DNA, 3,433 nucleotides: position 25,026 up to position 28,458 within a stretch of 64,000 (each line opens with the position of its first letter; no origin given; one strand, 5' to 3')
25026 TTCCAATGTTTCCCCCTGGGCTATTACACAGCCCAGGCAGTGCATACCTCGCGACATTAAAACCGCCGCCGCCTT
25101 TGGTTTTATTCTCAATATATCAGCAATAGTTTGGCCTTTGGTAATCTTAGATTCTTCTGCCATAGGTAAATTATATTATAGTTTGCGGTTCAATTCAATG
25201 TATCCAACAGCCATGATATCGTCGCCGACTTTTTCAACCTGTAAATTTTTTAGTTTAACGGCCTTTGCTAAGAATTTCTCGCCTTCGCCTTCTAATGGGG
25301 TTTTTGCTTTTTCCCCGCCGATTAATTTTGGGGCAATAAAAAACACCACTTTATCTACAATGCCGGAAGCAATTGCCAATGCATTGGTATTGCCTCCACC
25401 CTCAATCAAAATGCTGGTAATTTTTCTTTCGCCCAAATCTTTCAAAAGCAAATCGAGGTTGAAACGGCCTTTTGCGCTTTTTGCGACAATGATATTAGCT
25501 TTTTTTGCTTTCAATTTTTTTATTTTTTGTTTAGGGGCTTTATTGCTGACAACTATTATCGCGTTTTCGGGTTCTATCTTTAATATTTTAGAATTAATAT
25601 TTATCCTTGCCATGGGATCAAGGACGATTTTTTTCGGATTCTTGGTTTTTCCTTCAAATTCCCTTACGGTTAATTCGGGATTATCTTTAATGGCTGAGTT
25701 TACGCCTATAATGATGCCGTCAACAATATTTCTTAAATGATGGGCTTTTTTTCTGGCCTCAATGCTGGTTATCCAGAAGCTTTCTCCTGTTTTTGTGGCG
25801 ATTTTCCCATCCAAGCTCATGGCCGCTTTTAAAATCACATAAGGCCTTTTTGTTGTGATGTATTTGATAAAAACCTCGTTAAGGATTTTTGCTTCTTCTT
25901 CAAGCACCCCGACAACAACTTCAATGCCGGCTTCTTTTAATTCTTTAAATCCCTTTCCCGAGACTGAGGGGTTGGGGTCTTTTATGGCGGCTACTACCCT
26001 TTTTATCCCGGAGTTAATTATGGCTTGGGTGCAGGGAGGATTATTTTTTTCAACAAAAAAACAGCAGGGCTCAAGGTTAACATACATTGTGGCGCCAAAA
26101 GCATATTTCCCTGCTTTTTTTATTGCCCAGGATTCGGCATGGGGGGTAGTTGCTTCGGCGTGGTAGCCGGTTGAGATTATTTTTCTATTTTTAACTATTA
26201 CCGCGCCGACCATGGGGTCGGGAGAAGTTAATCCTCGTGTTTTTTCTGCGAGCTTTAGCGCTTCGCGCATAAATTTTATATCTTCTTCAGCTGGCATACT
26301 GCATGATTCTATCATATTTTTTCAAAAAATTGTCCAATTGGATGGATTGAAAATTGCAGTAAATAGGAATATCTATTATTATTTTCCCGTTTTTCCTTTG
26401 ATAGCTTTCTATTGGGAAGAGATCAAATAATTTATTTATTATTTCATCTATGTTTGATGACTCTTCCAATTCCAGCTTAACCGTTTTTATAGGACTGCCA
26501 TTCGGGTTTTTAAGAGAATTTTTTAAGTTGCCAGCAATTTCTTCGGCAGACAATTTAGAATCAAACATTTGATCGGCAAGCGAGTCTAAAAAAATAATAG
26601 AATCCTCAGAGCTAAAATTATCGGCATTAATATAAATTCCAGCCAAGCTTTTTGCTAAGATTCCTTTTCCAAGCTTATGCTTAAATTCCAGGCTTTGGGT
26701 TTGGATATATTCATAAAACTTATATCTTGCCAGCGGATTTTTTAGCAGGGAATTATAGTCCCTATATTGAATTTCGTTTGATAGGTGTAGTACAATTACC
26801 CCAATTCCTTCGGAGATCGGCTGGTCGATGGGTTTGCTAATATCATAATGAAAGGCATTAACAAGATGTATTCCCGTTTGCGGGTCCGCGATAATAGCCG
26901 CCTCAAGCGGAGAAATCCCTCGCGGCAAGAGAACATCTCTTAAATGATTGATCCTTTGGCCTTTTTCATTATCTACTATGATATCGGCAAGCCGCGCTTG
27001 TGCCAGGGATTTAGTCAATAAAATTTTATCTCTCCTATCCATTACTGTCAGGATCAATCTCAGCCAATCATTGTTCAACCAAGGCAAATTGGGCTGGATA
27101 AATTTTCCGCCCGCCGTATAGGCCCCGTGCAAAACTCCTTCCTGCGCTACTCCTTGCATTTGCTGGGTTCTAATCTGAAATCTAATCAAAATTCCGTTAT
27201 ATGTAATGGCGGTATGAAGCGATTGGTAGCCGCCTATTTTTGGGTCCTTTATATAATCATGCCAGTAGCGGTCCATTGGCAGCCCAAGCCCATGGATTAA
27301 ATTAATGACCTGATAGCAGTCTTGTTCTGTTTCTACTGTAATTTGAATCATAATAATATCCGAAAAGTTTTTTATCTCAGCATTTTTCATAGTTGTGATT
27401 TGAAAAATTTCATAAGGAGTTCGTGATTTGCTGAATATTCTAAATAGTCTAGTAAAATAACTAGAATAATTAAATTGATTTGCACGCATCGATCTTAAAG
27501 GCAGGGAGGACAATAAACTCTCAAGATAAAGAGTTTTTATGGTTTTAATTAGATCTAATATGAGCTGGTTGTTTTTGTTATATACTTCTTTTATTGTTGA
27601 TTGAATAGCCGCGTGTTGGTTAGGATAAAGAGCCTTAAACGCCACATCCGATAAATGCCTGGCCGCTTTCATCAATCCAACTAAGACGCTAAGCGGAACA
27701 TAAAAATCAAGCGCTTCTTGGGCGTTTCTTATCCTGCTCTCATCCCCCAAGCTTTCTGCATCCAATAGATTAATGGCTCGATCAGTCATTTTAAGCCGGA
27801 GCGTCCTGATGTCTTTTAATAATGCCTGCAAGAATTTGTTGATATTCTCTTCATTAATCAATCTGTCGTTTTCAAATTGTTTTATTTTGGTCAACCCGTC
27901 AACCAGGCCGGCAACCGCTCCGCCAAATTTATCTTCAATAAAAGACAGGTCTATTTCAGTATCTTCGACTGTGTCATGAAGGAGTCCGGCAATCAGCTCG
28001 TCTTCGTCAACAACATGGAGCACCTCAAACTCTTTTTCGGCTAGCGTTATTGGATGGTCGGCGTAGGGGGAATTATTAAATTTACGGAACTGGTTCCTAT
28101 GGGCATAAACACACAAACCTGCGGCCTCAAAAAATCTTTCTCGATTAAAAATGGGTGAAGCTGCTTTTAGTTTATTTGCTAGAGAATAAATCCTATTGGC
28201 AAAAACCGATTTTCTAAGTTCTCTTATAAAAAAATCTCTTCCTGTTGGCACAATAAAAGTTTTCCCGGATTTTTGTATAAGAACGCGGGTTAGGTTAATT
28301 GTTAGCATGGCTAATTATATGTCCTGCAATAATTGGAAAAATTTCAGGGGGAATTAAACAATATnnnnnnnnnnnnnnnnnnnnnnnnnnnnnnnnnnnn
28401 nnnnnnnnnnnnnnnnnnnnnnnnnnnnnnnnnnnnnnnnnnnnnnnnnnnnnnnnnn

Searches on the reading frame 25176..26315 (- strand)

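Call 87: search_protein_families(library=pfam, proteins=[window:25176-26315:-], max_evalue=0.0001)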
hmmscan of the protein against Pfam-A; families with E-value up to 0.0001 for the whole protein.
window:25176-26315:- (379 aa): 3 families
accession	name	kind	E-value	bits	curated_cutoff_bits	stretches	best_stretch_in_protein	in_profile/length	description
PF01872.23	RibD_C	-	3.8e-50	170.9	24.1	1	158-368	1-196/197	RibD C-terminal domain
PF00383.29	dCMP_cyt_deam_1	-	3.4e-22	78.7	25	1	10-110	2-101/102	Cytidine and deoxycytidylate deaminase zinc-binding region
PF14437.12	MafB19-deam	-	6.8e-15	55.7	27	1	11-149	2-138/142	MafB19-like deaminase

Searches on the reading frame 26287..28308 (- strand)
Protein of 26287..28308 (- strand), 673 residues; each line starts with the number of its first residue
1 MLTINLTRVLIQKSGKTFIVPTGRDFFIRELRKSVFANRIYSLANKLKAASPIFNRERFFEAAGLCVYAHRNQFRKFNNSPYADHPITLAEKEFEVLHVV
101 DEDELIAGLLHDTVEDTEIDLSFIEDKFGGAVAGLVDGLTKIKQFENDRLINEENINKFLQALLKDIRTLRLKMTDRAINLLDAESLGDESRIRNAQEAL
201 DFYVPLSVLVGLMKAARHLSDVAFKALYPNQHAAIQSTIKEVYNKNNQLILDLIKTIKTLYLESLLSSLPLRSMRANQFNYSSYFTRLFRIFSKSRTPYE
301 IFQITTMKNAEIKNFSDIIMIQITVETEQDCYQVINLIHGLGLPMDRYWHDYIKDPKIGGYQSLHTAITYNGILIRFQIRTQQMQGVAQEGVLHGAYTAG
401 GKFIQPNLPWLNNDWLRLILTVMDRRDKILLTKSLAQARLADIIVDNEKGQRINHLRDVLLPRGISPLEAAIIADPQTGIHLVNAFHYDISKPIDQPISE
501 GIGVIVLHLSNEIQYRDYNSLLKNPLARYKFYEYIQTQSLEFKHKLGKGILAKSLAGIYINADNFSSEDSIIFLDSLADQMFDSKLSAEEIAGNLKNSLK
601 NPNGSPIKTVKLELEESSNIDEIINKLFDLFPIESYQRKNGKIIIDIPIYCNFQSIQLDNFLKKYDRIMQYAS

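Call 87: search_protein_families(library=pfam, proteins=[window:26287-28308:-], max_evalue=0.0001)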
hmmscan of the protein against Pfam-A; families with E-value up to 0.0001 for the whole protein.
window:26287-28308:- (673 aa): 2 families
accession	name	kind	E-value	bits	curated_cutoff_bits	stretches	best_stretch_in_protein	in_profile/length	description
PF13328.12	HD_4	-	2.9e-20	73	27.2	1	64-207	3-150/156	HD domain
PF04607.23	RelA_SpoT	-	1.1e-18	68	27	1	296-394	4-104/113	Region found in RelA / SpoT proteins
